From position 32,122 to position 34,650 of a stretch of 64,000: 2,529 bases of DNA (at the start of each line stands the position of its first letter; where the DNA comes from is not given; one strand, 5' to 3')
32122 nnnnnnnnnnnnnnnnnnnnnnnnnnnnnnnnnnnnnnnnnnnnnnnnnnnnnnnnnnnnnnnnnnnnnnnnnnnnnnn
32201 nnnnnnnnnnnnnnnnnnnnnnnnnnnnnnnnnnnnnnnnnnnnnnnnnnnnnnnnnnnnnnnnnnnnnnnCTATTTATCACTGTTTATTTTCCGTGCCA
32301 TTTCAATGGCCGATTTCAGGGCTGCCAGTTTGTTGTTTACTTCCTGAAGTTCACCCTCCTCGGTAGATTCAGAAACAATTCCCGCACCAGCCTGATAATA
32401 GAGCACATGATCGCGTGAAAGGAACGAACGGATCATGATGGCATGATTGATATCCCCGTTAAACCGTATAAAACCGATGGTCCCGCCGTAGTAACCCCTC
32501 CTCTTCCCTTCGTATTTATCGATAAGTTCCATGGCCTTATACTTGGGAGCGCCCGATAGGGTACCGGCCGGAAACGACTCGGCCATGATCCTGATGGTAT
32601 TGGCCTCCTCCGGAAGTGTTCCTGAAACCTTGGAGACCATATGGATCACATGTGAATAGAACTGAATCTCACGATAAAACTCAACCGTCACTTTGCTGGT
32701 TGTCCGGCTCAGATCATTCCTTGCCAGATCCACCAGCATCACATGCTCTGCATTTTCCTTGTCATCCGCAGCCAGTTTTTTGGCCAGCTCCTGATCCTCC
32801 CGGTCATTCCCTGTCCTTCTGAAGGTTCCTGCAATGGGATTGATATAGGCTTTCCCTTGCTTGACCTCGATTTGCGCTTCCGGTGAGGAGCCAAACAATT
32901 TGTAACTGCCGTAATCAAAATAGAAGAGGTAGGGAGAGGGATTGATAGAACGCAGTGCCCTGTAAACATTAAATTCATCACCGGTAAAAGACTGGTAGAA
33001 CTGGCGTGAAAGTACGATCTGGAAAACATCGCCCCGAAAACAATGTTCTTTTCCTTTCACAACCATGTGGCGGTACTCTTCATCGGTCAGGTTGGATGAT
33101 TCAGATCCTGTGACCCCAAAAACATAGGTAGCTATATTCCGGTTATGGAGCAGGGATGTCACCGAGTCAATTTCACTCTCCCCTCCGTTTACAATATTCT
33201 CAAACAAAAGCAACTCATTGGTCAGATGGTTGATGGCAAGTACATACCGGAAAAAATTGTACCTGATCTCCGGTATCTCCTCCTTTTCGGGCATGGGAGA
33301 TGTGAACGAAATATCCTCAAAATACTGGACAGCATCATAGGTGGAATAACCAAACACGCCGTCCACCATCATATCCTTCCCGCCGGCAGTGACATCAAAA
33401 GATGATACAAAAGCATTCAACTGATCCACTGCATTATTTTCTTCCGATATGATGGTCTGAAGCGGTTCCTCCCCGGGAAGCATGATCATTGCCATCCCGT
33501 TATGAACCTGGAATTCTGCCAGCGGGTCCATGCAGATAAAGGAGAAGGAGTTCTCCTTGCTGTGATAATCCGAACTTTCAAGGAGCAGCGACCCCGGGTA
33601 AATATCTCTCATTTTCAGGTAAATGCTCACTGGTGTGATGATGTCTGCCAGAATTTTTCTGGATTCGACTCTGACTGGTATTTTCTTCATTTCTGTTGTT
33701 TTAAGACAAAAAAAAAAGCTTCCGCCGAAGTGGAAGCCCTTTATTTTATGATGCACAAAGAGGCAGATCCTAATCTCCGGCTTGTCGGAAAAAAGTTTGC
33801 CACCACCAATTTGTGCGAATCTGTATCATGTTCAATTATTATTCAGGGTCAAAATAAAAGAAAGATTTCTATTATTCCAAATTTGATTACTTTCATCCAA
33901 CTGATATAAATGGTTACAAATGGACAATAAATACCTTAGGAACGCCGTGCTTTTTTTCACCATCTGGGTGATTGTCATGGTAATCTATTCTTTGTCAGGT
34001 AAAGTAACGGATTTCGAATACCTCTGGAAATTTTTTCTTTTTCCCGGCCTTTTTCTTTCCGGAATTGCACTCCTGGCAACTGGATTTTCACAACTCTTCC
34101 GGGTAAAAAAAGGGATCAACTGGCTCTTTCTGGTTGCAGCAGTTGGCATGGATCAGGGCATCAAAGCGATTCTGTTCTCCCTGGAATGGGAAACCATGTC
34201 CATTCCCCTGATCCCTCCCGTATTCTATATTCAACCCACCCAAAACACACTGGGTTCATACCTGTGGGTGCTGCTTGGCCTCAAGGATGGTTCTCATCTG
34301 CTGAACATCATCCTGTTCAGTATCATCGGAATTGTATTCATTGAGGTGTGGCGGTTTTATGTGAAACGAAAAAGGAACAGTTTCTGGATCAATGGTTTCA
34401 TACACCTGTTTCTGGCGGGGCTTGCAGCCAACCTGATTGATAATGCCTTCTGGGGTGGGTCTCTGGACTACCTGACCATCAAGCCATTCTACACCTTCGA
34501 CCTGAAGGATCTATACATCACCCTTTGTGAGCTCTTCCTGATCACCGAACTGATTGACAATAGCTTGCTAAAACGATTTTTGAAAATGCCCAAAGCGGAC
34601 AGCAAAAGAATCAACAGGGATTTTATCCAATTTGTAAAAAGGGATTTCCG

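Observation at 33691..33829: Unannotated trp leader peptide (WWW) and UUCG-capped terminator: ribosome-mediated attenuation of trpEGDCFBA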

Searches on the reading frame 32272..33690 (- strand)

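Call 6: search_protein_families(library=ncbifam, proteins=[window:32272-33690:-])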
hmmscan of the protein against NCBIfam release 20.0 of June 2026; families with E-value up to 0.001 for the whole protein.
window:32272-33690:- (472 aa): 26 families (the best 25 are shown)
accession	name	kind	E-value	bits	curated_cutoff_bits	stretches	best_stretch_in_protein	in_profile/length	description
TIGR00564.1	trpE_most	equivalog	2.7e-126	422.2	517.7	1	16-463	2-455/455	anthranilate synthase component I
TIGR01820.1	TrpE-arch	equivalog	2.1e-110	370.1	512.05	1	20-463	1-449/449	anthranilate synthase component I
NF010086.0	PRK13571.1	equivalog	1.3e-107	360.4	693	1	10-469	27-504/510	anthranilate synthase component I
NF010087.0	PRK13572.1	equivalog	8.8e-85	285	580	1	15-464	6-433/435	anthranilate synthase component I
NF010079.0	PRK13564.1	equivalog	5.8e-83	279.4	471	1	85-467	121-516/521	anthranilate synthase component 1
NF010089.0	PRK13574.1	equivalog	1.1e-79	268.4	527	1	81-463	52-419/421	anthranilate synthase component I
TIGR01824.1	PabB-clade2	equivalog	5.5e-73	246.3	408.55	1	194-458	87-355/355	aminodeoxychorismate synthase, component I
TIGR00565.1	trpE_proteo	equivalog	2.4e-69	234.6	494.65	1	88-465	108-496/498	anthranilate synthase component I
NF006563.0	PRK09070.1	equivalog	9e-67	225.6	514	1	27-463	20-445/447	aminodeoxychorismate synthase component I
TIGR00553.1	pabB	equivalog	3.9e-66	223.4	328.4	1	144-456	15-327/329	aminodeoxychorismate synthase component I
NF004610.0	PRK05940.1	equivalog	2.5e-65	221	568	1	143-469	132-466/467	anthranilate synthase component I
NF010082.0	PRK13567.1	equivalog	2.9e-63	214.2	576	1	34-457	24-462/468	anthranilate synthase component I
NF010081.0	PRK13566.1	equivalog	1.6e-58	198.6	645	1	109-470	157-515/729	anthranilate synthase component I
NF005009.0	PRK06404.1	equivalog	1.6e-57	195.4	422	1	184-455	86-347/351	anthranilate synthase component I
NF012009.0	PRK15465.1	equivalog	2.1e-56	191.4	622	1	24-458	21-447/453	aminodeoxychorismate synthase component 1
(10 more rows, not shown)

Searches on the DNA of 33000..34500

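Call 3: search_rna_families(source=window, start=33000, end=34500, threshold=evalue, max_evalue=10, show_alignments=3)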
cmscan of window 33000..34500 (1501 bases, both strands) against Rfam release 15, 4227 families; matches with E-value up to 10: 16.
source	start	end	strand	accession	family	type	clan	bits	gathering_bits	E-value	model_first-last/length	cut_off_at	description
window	33532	33654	+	RF01734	Fluoride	Cis-reg; riboswitch;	-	24.4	34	0.00039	1-64/64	no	Fluoride riboswitch aptamer (crcB RNA motif)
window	33732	33852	-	RF01692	Bacteroid-trp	Cis-reg; leader;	-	23.8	49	8.4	1-131/131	no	Bacteroidete tryptophan peptide leader RNA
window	33706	33742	-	RF00489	ctRNA_p42d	Gene; antisense;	-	22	50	0.079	1-46/46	no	ctRNA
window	33390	33457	+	RF00309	snosnR60_Z15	Gene; snRNA; snoRNA; CD-box;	CL00070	21.3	41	1.6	1-98/98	no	Small nucleolar RNA snR60/Z15/Z230/Z193/J17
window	33709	33756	-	RF02386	sau-19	Gene; sRNA;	-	19.8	80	1.8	1-75/75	no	Staphylococcus sRNA sau-19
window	33679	33746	+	RF01859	Phe_leader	Cis-reg; leader;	-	18.2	55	5.5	1-125/125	no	Phenylalanine leader peptide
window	33709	33775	-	RF01859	Phe_leader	Cis-reg; leader;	-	18.1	55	6.1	1-125/125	no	Phenylalanine leader peptide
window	33702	33771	-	RF00519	suhB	Gene; sRNA;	CL00108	18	41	0.92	1-77/77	no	Makes More Granules Regulator RNA (mmgR)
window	33586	33736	+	RF02193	TCL6_3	Gene; lncRNA;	-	17.5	40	0.6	1-139/139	no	T-cell leukemia/lymphoma 6 conserved region 3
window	33484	33565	+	RF02213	ZFAT-AS1_3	Gene; lncRNA;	-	16.9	70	0.71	1-80/80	no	ZFAT antisense RNA 1 conserved region 3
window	33895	33969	-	RF00204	snoR12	Gene; snRNA; snoRNA; CD-box;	-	16.6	39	9.5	1-83/83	no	Small nucleolar RNA R12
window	34032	34125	-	RF04329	snoMe18S-C1367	Gene; snRNA; snoRNA; CD-box;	-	16.2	101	7.6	1-110/110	no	Drosophila C/D box small nucleolar RNA snoMe18S-C1367 family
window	33630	33690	+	RF00325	SNORD53_SNORD92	Gene; snRNA; snoRNA; CD-box;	CL00063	15.6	46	8.7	1-78/78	no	Small nucleolar RNA SNORD53/SNORD92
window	34197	34214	+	RF02480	GlsR14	Gene; snRNA; snoRNA; CD-box;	-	15.4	90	1.2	51-68/68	no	Small nucleolar RNA GlsR14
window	33266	33342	-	RF00201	snoZ278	Gene; snRNA; snoRNA; CD-box;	-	15.1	36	8.7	1-115/115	no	Small nucleolar RNA Z278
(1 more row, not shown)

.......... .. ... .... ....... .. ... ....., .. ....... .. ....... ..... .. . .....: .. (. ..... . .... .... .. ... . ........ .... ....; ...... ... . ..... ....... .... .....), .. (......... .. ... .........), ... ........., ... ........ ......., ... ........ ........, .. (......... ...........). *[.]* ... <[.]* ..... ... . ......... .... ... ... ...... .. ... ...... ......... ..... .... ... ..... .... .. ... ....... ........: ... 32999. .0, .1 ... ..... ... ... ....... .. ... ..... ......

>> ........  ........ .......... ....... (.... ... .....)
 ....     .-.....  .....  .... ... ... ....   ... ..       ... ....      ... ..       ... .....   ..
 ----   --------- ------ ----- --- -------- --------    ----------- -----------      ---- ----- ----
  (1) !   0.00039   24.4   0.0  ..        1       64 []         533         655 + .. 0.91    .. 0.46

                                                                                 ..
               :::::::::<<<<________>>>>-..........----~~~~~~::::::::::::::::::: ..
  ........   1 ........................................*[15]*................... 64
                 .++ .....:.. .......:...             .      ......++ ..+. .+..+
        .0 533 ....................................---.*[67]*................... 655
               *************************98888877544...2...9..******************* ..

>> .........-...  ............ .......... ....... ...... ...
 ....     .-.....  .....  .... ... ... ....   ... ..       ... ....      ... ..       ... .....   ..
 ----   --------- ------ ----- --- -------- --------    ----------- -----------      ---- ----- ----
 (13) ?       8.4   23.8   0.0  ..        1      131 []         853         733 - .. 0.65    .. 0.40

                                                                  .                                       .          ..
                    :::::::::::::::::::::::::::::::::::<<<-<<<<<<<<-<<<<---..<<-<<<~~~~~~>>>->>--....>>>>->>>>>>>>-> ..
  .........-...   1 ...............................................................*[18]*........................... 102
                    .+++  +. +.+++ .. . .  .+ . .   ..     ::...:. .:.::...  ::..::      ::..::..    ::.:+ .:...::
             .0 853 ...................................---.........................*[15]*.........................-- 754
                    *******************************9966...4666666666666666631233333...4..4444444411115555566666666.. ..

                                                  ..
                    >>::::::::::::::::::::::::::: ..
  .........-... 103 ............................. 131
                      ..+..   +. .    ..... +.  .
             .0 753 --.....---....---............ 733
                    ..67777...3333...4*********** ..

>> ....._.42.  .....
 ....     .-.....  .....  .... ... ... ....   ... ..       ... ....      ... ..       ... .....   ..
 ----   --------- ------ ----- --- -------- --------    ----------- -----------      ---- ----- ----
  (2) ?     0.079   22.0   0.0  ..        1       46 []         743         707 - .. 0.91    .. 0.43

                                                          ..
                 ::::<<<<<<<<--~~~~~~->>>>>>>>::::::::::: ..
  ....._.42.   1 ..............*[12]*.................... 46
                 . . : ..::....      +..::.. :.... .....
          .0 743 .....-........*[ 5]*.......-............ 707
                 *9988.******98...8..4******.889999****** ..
